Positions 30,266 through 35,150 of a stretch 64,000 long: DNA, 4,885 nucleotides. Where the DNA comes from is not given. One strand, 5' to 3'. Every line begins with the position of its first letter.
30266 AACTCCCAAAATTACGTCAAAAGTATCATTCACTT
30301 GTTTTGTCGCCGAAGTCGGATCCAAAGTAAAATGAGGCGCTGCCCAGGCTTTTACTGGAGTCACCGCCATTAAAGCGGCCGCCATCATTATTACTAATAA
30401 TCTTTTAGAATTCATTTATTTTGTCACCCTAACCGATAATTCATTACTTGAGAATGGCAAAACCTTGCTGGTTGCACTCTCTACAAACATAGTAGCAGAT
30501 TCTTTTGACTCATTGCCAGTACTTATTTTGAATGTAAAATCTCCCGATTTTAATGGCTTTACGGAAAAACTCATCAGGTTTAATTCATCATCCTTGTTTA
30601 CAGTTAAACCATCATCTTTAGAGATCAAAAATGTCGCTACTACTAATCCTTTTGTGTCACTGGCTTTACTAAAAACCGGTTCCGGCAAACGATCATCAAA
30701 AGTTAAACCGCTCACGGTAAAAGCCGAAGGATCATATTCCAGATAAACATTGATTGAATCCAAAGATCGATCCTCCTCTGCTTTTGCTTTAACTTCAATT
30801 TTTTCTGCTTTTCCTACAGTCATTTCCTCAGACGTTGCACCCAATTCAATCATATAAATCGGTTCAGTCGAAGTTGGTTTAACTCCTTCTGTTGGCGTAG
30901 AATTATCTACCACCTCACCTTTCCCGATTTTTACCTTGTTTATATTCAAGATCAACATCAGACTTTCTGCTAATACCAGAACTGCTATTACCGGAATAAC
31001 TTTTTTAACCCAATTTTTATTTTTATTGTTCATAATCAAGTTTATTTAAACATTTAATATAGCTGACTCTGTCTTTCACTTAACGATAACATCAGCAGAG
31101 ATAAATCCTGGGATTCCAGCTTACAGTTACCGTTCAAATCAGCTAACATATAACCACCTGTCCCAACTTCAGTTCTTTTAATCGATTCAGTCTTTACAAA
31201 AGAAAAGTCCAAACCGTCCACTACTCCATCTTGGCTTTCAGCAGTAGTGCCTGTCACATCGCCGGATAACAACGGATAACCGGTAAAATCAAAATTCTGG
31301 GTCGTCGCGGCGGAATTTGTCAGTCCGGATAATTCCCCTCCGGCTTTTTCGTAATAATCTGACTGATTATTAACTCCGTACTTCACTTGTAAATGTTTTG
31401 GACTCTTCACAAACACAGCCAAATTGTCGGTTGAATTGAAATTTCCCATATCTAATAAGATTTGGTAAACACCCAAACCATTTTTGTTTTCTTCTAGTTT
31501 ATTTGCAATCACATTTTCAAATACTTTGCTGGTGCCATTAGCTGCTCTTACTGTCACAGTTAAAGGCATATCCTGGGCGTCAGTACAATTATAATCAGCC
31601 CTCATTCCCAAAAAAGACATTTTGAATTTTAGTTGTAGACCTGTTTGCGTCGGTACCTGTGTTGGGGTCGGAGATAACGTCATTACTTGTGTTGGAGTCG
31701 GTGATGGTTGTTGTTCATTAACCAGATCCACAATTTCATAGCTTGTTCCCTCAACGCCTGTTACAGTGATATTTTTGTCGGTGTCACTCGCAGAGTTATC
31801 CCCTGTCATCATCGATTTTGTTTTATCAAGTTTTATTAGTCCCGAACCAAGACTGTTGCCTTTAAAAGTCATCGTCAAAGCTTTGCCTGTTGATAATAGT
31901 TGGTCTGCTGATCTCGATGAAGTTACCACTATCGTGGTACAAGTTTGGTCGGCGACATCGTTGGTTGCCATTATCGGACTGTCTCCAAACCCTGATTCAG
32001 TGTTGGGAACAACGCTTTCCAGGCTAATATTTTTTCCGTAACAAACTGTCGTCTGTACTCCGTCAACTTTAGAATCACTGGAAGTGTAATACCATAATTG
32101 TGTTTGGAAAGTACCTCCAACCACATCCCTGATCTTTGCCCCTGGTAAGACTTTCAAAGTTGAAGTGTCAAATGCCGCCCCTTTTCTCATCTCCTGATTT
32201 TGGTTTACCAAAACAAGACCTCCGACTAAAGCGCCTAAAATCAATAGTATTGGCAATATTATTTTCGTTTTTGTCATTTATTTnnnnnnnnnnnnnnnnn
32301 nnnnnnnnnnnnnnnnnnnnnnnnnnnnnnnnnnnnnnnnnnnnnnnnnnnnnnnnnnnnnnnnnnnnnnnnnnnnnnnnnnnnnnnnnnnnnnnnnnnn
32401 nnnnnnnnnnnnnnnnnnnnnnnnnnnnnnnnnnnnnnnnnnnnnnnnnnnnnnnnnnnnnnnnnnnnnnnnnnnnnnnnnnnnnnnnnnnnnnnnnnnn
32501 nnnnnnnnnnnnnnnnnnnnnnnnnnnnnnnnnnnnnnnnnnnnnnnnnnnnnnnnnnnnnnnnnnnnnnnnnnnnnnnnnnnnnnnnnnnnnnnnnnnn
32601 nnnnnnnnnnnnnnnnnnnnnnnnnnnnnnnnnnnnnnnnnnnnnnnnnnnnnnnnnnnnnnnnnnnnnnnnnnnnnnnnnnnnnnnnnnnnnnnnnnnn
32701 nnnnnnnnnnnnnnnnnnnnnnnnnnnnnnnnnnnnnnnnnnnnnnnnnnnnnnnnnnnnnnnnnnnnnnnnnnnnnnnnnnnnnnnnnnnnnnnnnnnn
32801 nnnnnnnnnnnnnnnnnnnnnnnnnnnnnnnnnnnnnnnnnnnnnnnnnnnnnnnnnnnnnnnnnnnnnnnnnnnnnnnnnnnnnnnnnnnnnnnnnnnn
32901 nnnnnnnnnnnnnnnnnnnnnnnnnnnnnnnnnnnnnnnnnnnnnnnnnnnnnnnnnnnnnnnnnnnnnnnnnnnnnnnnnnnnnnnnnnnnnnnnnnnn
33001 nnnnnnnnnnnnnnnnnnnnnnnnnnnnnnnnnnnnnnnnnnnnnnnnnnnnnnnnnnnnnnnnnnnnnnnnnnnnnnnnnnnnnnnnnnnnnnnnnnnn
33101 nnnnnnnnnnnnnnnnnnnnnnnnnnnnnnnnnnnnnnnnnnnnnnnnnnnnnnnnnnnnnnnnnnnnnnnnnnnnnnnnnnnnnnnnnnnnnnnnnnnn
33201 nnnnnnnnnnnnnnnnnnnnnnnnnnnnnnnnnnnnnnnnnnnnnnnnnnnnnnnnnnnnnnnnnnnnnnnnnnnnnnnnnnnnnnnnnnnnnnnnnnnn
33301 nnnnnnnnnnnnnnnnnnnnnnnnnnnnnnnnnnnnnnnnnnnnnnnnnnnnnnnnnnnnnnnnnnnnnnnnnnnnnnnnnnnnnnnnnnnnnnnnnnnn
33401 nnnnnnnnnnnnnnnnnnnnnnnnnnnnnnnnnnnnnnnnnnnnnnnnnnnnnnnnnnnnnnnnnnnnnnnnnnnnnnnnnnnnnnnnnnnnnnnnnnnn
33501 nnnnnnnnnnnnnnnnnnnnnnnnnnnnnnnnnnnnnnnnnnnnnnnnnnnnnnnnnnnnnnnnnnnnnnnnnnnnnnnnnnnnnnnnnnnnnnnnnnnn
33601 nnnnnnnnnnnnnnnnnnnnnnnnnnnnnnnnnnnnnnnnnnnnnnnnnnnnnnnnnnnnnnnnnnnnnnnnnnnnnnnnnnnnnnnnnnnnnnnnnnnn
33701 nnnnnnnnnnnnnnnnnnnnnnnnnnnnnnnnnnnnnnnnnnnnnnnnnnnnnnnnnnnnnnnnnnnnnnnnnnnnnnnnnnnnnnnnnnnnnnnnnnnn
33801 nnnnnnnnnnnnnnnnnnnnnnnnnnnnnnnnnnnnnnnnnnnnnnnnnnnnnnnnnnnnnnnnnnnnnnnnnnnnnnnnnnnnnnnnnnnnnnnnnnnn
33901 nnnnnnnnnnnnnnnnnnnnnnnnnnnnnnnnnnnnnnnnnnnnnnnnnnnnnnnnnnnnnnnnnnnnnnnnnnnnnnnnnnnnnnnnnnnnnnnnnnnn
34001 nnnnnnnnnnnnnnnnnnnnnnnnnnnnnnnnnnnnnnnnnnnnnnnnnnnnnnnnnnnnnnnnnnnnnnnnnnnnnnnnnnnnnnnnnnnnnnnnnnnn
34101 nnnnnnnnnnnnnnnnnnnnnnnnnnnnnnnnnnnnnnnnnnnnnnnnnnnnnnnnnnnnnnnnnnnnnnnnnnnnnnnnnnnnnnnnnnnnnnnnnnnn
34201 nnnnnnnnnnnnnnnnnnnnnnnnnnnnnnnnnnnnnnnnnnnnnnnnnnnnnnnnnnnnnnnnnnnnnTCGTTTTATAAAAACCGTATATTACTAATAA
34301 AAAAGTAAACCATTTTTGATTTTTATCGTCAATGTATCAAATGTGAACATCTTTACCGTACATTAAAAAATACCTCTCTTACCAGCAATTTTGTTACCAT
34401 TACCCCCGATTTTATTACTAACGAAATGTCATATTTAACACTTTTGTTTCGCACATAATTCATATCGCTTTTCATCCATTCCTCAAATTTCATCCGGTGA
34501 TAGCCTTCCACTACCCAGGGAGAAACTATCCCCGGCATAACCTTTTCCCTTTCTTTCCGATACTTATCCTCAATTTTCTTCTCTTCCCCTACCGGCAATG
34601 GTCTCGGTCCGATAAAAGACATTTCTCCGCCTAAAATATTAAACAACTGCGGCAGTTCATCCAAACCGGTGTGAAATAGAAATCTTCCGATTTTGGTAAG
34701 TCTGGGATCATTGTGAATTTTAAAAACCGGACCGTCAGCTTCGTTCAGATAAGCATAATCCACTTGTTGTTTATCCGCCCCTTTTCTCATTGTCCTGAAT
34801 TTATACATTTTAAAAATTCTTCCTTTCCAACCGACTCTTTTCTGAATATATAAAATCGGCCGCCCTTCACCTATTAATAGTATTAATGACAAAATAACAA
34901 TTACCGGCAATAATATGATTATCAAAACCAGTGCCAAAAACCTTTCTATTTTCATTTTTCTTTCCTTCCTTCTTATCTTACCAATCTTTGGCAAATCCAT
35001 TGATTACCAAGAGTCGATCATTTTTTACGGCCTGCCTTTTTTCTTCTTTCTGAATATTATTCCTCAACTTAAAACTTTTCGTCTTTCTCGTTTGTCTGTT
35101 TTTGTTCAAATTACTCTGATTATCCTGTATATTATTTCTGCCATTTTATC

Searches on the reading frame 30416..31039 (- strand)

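Call 62: search_protein_families(library=pfam, proteins=[window:30416-31039:-], max_evalue=0.001)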
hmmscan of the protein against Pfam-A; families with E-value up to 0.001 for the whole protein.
window:30416-31039:- (207 aa): 1 family
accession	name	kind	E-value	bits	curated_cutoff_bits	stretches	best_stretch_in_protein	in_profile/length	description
PF07495.19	Y_Y_Y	-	0.00086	19.6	26.6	0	135-179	11-51/65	Y_Y_Y domain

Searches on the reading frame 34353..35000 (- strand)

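Call 62: search_protein_families(library=pfam, proteins=[window:34353-35000:-], max_evalue=0.001)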
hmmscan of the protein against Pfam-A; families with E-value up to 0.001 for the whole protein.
window:34353-35000:- (215 aa): 1 family
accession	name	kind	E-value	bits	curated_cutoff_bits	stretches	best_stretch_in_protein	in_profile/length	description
PF02397.22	Bac_transf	-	6.2e-54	182.7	27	1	18-202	4-177/179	Bacterial sugar transferase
